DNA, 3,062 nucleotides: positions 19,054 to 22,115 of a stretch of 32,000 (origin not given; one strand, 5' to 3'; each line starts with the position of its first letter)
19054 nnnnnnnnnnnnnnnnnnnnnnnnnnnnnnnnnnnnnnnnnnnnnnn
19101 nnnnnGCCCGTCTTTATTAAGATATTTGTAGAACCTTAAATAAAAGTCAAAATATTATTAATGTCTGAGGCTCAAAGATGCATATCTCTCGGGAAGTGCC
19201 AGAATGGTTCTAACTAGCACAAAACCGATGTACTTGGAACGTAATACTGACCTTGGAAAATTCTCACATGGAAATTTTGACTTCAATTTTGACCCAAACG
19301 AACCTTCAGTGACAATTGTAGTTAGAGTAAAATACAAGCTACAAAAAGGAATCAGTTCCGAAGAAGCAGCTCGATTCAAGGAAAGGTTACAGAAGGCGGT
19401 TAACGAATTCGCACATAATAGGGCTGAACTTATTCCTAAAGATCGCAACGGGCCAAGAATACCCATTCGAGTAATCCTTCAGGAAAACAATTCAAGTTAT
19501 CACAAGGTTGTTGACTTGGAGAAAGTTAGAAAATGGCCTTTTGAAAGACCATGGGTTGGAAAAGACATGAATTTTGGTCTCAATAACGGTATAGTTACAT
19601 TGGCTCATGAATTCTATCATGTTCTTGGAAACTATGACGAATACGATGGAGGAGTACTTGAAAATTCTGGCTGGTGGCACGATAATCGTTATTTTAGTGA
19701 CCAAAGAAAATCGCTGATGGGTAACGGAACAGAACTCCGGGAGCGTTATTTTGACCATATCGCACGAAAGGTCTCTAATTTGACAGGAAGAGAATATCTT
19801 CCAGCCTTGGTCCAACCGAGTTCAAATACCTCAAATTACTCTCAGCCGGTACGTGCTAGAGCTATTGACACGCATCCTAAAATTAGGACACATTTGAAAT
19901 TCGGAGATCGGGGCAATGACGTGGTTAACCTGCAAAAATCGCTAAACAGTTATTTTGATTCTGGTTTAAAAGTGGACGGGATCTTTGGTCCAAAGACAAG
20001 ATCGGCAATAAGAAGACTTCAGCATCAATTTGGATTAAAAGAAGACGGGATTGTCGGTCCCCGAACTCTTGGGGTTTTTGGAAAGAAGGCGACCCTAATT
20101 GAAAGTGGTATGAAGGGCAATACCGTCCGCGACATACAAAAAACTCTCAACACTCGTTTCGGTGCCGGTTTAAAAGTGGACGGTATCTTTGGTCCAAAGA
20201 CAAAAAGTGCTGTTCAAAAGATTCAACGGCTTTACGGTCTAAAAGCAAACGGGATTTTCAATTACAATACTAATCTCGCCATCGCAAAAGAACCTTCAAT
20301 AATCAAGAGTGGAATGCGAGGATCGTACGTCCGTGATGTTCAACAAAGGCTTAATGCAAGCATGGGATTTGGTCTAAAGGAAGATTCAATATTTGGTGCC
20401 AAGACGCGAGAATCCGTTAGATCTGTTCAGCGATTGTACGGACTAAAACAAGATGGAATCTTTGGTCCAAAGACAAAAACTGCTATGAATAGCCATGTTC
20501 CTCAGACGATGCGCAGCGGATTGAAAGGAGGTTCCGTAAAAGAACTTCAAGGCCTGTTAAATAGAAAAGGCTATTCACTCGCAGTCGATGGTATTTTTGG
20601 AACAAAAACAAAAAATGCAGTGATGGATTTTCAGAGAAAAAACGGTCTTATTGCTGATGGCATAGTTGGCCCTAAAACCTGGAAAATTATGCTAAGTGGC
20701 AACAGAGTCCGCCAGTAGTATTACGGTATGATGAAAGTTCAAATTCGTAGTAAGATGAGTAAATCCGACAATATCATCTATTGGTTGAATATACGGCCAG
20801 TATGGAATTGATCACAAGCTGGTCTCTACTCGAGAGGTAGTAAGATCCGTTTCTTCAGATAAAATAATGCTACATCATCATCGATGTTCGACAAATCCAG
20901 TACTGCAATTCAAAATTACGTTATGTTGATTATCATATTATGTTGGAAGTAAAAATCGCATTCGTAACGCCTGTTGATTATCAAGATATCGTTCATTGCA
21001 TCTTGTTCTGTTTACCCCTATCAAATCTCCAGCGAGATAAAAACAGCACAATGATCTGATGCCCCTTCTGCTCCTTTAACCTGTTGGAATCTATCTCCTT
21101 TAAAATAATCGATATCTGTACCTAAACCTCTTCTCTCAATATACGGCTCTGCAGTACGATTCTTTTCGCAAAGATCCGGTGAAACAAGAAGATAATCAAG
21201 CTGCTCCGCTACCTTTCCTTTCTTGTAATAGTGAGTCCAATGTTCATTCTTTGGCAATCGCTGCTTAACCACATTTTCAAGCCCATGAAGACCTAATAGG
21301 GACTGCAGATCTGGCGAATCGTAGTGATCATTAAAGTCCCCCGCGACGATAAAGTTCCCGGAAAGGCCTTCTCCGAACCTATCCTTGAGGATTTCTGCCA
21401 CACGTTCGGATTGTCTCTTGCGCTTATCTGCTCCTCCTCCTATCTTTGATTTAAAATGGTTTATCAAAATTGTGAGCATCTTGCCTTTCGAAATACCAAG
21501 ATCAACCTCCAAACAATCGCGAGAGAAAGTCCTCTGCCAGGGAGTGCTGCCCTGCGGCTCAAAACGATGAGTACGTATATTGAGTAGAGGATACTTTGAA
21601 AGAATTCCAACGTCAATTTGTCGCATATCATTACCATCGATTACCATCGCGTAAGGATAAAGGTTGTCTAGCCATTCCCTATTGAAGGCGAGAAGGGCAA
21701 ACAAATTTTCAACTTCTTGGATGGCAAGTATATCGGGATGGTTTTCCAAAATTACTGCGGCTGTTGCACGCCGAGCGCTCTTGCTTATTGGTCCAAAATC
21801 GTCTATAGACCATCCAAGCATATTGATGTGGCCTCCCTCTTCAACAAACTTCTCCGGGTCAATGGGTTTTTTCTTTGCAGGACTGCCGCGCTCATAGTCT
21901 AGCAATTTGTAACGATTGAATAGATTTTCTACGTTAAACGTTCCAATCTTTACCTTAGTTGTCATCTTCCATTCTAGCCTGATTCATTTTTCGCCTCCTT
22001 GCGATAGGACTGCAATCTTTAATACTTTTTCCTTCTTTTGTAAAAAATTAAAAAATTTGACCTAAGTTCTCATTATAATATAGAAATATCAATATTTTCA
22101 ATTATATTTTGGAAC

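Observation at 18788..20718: Divergent emfourin-like inhibitor and HExxH metallopeptidase with four peptidoglycan-binding repeats, in an archaeon that has no murein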

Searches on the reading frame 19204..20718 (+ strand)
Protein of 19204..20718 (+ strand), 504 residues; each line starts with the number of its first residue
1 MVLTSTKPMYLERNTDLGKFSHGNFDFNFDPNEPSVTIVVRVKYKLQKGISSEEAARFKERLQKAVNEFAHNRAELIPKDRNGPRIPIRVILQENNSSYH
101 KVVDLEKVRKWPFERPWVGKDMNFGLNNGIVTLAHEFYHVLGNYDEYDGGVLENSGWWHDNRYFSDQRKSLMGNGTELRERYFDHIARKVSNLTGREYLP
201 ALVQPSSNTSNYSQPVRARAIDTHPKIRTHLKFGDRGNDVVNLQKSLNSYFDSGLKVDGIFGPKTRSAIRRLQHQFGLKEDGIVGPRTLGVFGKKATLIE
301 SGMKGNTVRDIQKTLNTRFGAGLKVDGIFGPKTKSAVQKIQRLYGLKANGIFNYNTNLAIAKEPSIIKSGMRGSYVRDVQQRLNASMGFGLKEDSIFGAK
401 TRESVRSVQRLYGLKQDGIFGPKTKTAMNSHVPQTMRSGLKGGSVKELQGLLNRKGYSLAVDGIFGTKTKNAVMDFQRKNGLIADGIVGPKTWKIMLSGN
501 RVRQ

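Call 3: search_protein_families(library=pfam, proteins=[window:19204-20718:+], max_evalue=1)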
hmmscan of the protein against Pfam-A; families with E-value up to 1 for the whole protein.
window:19204-20718:+ (504 aa): 3 families
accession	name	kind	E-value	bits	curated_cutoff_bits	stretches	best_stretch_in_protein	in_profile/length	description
PF01471.23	PG_binding_1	-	1.2e-66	221.2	23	4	442-496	2-57/57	Putative peptidoglycan binding domain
PF09374.15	PG_binding_3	-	3.7e-27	94.8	24.6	4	445-477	3-33/76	Predicted Peptidoglycan domain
PF08768.17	THAP4_heme-bd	-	0.052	14.1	25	0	328-364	105-140/151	THAP4-like, heme-binding beta-barrel domain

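Call 4: search_protein_families(library=ncbifam, proteins=[window:19204-20718:+], max_evalue=1)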
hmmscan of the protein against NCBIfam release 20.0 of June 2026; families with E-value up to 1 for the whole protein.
window:19204-20718:+ (504 aa): 9 families
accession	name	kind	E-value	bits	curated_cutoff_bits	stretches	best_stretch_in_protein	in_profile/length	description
TIGR02869.1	spore_SleB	equivalog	1.7e-47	161.9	236.5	4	434-496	5-68/201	spore cortex-lytic enzyme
NF052335.1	PdgHdaseHSB129560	equivalog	6.4e-38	130.9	500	2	368-496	201-328/330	peptidoglycan hydrolase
NF052336.1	PdgHdaseHSB100310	equivalog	7.7e-33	114.2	500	2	375-496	193-313/316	peptidoglycan hydrolase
NF052377.1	lmo1851_S41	exception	2.1e-18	66.3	725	4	434-494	382-444/468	lmo1851 family serine protease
TIGR03979.1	His_Ser_Rich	equivalog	1.8e-16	60.7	121.65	4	206-293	102-187/190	His-Xaa-Ser repeat protein HxsA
NF040573.1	holin_dep_muram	equivalog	2.6e-11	43.7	240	2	443-477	96-130/200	holin-associated N-acetylmuramidase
NF004786.0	PRK06132.1-3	equivalog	3.4e-11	42.6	329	3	303-349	218-264/418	hypothetical protein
NF007891.0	PRK10594.1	equivalog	1.8e-08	33.7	425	2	397-439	318-358/617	L,D-transpeptidase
NF038080.1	PG_bind_siph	domain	3.1e-06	27.4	55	1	439-496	10-74/76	peptidoglycan-binding protein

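Call 9: find_encoding_contigs(protein=window:19204-20718:+, flank=10000, max_places=6)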
Protein window:19204-20718:+ (504 aa): 7 contigs read that carry it; 4 places shown.
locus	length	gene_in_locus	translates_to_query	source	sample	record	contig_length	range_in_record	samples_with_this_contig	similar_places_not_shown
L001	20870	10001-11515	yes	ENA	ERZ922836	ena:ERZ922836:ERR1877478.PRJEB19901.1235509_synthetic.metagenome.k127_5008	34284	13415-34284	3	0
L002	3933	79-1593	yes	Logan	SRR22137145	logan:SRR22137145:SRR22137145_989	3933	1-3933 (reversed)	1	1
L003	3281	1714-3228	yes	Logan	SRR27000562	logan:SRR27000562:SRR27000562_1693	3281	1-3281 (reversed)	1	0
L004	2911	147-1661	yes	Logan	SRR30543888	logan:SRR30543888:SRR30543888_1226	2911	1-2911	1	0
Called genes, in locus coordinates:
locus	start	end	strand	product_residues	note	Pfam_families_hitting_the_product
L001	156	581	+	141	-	PF13473:Cupredoxin_1, PF00127:Copper-bind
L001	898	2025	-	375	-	PF07995:GSDH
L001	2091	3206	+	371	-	PF00571:CBS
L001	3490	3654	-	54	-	-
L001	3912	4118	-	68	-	-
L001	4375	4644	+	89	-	PF01176:eIF-1a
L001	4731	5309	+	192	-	-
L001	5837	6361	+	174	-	-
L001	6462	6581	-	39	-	-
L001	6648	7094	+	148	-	PF01243:PNPOx_N, PF12900:Pyridox_ox_2 (weak)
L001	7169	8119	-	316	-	PF00296:Bac_luciferase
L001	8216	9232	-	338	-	PF08100:Dimerisation, PF25213:HVO_A0261_N (faint), PF00891:Methyltransf_2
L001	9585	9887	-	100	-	PF20242:Emfourin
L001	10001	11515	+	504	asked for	PF01471:PG_binding_1, PF09374:PG_binding_3 (faint), PF01471:PG_binding_1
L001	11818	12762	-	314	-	PF03372:Exo_endo_phos, PF19580:Exo_endo_phos_3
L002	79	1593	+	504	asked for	PF01471:PG_binding_1, PF09374:PG_binding_3 (faint), PF01471:PG_binding_1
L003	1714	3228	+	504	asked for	PF01471:PG_binding_1, PF09374:PG_binding_3 (faint), PF01471:PG_binding_1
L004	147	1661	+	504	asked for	PF01471:PG_binding_1, PF09374:PG_binding_3 (faint), PF01471:PG_binding_1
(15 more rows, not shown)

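Call 30: search_protein_families(library=pfam, alignment_id=A2, max_evalue=0.001)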
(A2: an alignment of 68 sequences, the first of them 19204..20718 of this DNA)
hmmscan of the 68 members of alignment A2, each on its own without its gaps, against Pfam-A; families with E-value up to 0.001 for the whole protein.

A. member 1, window:19204-20718:+ (504 aa): 2 families
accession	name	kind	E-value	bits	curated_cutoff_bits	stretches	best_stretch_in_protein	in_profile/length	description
PF01471.23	PG_binding_1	-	1.2e-66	221.2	23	4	442-496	2-57/57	Putative peptidoglycan binding domain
PF09374.15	PG_binding_3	-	3.7e-27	94.8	24.6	0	445-477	3-33/76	Predicted Peptidoglycan domain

B. families by the number of members that match (of 68 scanned): 18 families
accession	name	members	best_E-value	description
PF13699.11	eCIS_core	18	2.1e-34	eCIS core domain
PF00191.25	Annexin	6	4.8e-43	Annexin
PF01471.23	PG_binding_1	4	1.2e-66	Putative peptidoglycan binding domain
PF19527.4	DUF6055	4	9.8e-07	Family of unknown function (DUF6055)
PF22120.2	T6SS_Tse3_N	3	5.5e-07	T6SS, Peptidoglycan muramidase Tse3, N-terminal domain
PF09374.15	PG_binding_3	2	2.2e-30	Predicted Peptidoglycan domain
PF14113.12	Tae4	2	5.1e-24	Type VI secretion system (T6SS), amidase effector protein 4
PF24514.1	SpaA_4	2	4.4e-06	Prealbumin-like fold domain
PF05547.17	Peptidase_M6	2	0.00013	Immune inhibitor A peptidase M6, catalytic domain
PF00413.30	Peptidase_M10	2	0.00038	Matrixin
PF06904.17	Extensin-like_C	1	1e-14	Extensin-like protein C-terminus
PF13360.13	PQQ_2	1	7.9e-08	Outer membrane protein assembly factor BamB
PF00089.32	Trypsin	1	4.1e-06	Trypsin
PF13365.12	Trypsin_2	1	6.5e-06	Trypsin-like peptidase domain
PF00691.25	OmpA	1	3.7e-05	OmpA family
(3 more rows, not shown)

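Call 62: list_cluster_members(proteins=[window:19204-20718:+, P0038, P0032])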
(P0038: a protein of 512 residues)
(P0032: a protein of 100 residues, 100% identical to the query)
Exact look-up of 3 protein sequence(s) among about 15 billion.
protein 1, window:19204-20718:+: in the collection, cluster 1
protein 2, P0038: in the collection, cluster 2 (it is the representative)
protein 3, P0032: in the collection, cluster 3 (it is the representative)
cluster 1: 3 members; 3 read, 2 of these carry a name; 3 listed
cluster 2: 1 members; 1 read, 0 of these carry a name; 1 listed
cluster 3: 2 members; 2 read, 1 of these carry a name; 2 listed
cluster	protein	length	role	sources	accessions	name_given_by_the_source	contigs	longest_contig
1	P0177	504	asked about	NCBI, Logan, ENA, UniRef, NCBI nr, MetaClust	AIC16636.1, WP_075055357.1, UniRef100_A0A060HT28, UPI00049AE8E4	peptidoglycan-binding domain-containing protein [Nitrososphaera viennensis] | Peptidoglycan binding-like domain-containing protein n=2 Tax=Nitrososphaera viennensis ... | peptidoglycan-binding protein [Nitrososphaera viennensis]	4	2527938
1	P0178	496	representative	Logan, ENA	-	-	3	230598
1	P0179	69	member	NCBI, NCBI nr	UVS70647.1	peptidoglycan-binding protein [Nitrososphaera viennensis]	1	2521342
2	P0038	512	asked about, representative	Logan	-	-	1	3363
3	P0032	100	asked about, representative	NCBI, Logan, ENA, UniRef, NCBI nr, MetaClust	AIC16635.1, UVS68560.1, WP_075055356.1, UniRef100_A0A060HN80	protealysin inhibitor emfourin [Nitrososphaera viennensis] | Uncharacterized protein n=2 Tax=Nitrososphaera viennensis TaxID=1034015 ... | status=active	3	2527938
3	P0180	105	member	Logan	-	-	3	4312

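Call 63: find_homologous_proteins(query=window:19204-20718:+, max_evalue=1e-20)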
Query window:19204-20718:+ (504 aa): 870 proteins with E <= 1e-20 among 8000 candidates; the best 120 are listed.
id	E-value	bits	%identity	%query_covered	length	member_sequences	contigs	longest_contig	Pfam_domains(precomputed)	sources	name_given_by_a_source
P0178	0.0e+0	1127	100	98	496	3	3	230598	PF09374.16,PF01471.24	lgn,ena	-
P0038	1.0e-203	696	62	98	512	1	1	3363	PF09374.16,PF01471.24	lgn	-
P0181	3.7e-153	529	50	96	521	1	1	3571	PF09374.16,PF01471.24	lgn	-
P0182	4.7e-144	499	50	92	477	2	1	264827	PF09374.16,PF01471.24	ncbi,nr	ncbi:peptidoglycan-binding protein [Candidatus Woesearchaeota archaeon]|nr:peptidoglycan-binding pro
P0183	1.1e-73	267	32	58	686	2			PF09374.16,PF01471.24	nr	nr:peptidoglycan-binding protein [Janibacter cremeus]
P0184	1.8e-71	260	36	65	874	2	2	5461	PF05257.23,PF09374.16,PF08823.17,PF01471.24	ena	-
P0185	4.7e-70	255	36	56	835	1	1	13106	PF09374.16,PF01183.27,PF12671.14,PF01471.24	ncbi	-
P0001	4.8e-69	252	56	40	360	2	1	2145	PF06013.19,PF25547.2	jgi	jgi:uncharacterized protein YukE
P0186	1.8e-68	250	33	53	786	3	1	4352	PF09374.16,PF08823.17,PF01471.24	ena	-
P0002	3.5e-68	249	55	40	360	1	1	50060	PF06013.19,PF25547.2,PF00823.26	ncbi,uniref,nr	ncbi:hypothetical protein Rhe02_74950 [Rhizocola hellebori]|uniref:Uncharacterized protein n=1 Tax=R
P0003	2.3e-67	246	54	40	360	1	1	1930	PF25547.2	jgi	jgi:uncharacterized protein YukE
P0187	2.6e-67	246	33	55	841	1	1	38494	PF09374.16,PF01183.27,PF12671.14,PF01471.24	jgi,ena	-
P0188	2.4e-65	239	56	40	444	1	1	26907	PF09374.16,PF07182.17,PF01471.24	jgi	jgi:peptidoglycan hydrolase-like protein with peptidoglycan-binding domain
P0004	1.1e-64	237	53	40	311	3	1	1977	-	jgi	jgi:hypothetical protein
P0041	1.7e-60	223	54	38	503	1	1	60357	-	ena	-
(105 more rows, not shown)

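Call 64: find_encoding_contigs(protein=P0182, flank=6000, max_places=3)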
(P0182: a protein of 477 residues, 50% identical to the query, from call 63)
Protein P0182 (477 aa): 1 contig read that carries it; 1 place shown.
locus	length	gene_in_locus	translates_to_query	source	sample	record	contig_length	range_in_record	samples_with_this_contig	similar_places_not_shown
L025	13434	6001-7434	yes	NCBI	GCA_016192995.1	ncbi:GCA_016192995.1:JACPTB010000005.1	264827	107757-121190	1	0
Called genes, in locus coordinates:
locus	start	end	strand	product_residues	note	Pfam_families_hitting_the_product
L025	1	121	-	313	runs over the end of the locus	PF01972:SDH_protease, PF25145:NfeD1b_N (weak)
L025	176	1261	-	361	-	PF02005:TRM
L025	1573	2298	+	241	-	PF07786:HGSNAT_cat, PF01757:Acyl_transf_3 (weak)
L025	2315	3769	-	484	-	PF00278:Orn_DAP_Arg_deC, PF02784:Orn_Arg_deC_N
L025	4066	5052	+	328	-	PF01916:DS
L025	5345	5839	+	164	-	-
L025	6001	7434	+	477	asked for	PF01471:PG_binding_1, PF09374:PG_binding_3 (faint), PF01471:PG_binding_1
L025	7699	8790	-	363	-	-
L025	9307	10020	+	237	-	-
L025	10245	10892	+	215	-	-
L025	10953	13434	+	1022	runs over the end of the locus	PF00133:tRNA-synt_1, PF09334:tRNA-synt_1g, PF08264:Anticodon_1, PF19302:DUF5915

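Call 65: find_encoding_contigs(protein=P0181, flank=6000, max_places=3)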
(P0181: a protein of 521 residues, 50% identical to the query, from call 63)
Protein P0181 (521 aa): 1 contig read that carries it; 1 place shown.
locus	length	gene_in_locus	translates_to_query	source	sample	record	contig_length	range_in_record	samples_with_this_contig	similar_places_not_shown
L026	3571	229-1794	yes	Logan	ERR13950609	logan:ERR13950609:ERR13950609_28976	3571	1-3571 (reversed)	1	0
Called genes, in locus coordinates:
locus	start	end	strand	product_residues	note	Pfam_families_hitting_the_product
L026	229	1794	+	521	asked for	PF09374:PG_binding_3 (faint), PF01471:PG_binding_1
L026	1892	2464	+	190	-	-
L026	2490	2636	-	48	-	-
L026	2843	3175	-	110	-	-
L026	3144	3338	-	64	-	-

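Call 66: find_encoding_contigs(protein=P0188, flank=6000, max_places=3)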
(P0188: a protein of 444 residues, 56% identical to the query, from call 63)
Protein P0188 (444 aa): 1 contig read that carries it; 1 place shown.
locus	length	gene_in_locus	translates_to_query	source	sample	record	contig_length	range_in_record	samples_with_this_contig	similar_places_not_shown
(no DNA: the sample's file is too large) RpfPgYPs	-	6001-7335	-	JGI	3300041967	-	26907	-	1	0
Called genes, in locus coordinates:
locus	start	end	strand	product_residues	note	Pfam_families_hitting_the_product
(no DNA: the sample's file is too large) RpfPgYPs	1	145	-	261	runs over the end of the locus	PF02239:Cytochrom_D1 (faint), PF10282:Lactonase (faint), PF21783:YNCE (faint), PF01436:NHL (faint), PF25174:Beta-prop_THOC3 (faint)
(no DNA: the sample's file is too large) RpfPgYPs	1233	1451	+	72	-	-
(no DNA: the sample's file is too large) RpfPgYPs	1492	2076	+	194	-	-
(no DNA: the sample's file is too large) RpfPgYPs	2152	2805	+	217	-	-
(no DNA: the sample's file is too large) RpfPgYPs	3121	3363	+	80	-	-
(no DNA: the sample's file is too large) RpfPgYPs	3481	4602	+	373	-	PF25819:Nal1_C (weak)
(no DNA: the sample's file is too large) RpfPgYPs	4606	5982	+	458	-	PF13091:PLDc_2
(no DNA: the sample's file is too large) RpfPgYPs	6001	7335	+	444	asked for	PF07182:DUF1402, PF01471:PG_binding_1, PF09374:PG_binding_3 (faint), PF01471:PG_binding_1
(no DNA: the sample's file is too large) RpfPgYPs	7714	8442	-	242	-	-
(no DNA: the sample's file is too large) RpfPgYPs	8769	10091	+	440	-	-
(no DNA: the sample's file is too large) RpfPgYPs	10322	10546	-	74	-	-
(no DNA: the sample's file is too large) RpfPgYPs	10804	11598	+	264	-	-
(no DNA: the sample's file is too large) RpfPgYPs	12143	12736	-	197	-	-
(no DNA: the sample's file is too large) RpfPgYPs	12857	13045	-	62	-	-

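Call 76: search_protein_families(library=pfam, proteins=[L025:5345-5839:+, L026:1892-2464:+, L026:2843-3178:-, L025:7699-8865:-, P0188, P0181], max_evalue=0.1)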
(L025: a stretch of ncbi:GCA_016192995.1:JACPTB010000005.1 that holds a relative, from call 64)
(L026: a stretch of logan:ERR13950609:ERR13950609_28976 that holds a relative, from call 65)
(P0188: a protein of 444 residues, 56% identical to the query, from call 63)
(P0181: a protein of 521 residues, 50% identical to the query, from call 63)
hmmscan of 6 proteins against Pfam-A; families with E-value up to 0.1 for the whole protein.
L025:5345-5839:+ (164 aa): 7 families
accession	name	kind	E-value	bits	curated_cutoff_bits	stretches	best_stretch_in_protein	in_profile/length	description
PF01155.25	HypA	-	6.7e-05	23.3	28.9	1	128-159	67-95/112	Hydrogenase/urease nickel incorporation, metallochaperone, hypA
PF14311.12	DUF4379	-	0.00011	22.7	24.5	1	109-158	4-55/56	Probable Treble clef zinc finger domain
PF23499.1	YnfU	-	0.032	14.6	27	1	9-39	15-44/49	YnfU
PF09788.14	Tmemb_55A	-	0.04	13.5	30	1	126-158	145-177/248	Transmembrane protein 55A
PF25080.1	zf_RING-like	-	0.058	13.8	27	1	133-156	25-48/48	RING zinc finger-like domain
PF01363.27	FYVE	-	0.062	13.9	27.8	0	10-41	32-63/67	FYVE zinc finger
PF09723.15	Zn_ribbon_8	-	0.081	13.4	34.4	0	132-159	6-36/41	Zinc ribbon domain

L026:1892-2464:+ (190 aa): 0 families

L026:2843-3178:- (111 aa): 0 families

L025:7699-8865:- (388 aa): 2 families
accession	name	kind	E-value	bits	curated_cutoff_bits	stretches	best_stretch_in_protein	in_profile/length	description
PF00723.27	Glyco_hydro_15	-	0.041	13.2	22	0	81-131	37-89/427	Glycosyl hydrolases family 15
PF23285.1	DUF7078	-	0.079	13.7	23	0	103-125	30-52/89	Domain of unknown function (DUF7078)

P0188 (444 aa): 3 families
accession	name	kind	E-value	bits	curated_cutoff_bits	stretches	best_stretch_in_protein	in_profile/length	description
PF01471.23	PG_binding_1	-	3.8e-49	165.1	23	3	381-435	2-57/57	Putative peptidoglycan binding domain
PF09374.15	PG_binding_3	-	2e-23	82.8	24.6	4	246-280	2-34/76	Predicted Peptidoglycan domain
PF07182.16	DUF1402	-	3.3e-10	40.1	27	1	108-173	207-272/300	Protein of unknown function (DUF1402)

P0181 (521 aa): 2 families
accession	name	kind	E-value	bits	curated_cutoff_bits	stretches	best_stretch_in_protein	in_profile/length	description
PF01471.23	PG_binding_1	-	1.3e-52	176.2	23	4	242-295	1-54/57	Putative peptidoglycan binding domain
PF09374.15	PG_binding_3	-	3.8e-23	81.9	24.6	2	451-487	3-41/76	Predicted Peptidoglycan domain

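Call 89: search_protein_families(library=phrogs, proteins=[window:19204-20718:+], max_evalue=0.01)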
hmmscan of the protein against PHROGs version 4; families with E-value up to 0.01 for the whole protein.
window:19204-20718:+ (504 aa): 21 families
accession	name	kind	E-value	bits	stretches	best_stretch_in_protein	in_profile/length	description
phrog_2649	-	lysis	1.3e-67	229.4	4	429-498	168-237/261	endolysin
phrog_1224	-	head and packaging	8.7e-62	210.8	4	435-501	3-69/438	endolysin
phrog_1493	-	lysis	1.4e-54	186.8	4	438-496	243-305/394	endolysin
phrog_1512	-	lysis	1.5e-35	124.7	4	227-291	173-241/314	endolysin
phrog_16428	-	lysis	2.5e-31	109.9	4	197-289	431-515/520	endolysin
phrog_17214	-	lysis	2.2e-29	104.2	3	435-496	244-312/322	endolysin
phrog_6707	-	lysis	4.5e-26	92.4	3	232-293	180-243/311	endolysin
phrog_23452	-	unknown function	1.5e-21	77.9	2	300-361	56-122/135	-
phrog_880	-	lysis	1.8e-21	78.1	3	453-495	384-430/435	endolysin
phrog_102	-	lysis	5.8e-17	63.2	1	301-360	13-78/369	endolysin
phrog_14712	-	moron, auxiliary metabolic gene and host takeover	9.1e-12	45.8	0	470-494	192-216/322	chitinase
phrog_17001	-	lysis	2.3e-10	41.5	1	410-478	15-90/265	endolysin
phrog_23582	-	unknown function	2.4e-09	37.7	1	252-461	148-337/565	-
phrog_12647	-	unknown function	5.5e-09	37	0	305-357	19-65/76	-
phrog_6219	-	lysis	2.3e-08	35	1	444-498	252-309/326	endolysin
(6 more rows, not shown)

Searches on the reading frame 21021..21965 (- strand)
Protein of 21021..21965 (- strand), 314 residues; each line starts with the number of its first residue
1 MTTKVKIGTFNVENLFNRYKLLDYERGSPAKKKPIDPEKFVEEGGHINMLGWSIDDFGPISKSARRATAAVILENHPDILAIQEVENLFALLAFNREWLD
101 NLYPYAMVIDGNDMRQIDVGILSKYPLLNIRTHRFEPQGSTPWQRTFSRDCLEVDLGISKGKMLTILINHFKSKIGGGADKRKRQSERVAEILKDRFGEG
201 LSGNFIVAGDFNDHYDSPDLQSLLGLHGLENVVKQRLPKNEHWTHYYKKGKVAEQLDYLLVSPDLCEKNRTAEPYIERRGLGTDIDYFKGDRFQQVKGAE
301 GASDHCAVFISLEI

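Call 6: search_protein_families(library=pfam, proteins=[window:21021-21965:-], max_evalue=0.01)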
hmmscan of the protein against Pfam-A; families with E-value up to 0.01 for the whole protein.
window:21021-21965:- (314 aa): 2 families
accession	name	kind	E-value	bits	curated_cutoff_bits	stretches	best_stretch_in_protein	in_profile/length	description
PF03372.29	Exo_endo_phos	-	1.2e-17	64.8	24.5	1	65-275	19-216/225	Endonuclease/Exonuclease/phosphatase family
PF19580.5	Exo_endo_phos_3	-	1.8e-10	40.8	27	1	66-289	46-276/311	Endonuclease/Exonuclease/phosphatase family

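Call 89: search_protein_families(library=phrogs, proteins=[window:21021-21965:-], max_evalue=0.01)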
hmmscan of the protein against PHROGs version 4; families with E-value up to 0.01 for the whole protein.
window:21021-21965:- (314 aa): 0 families
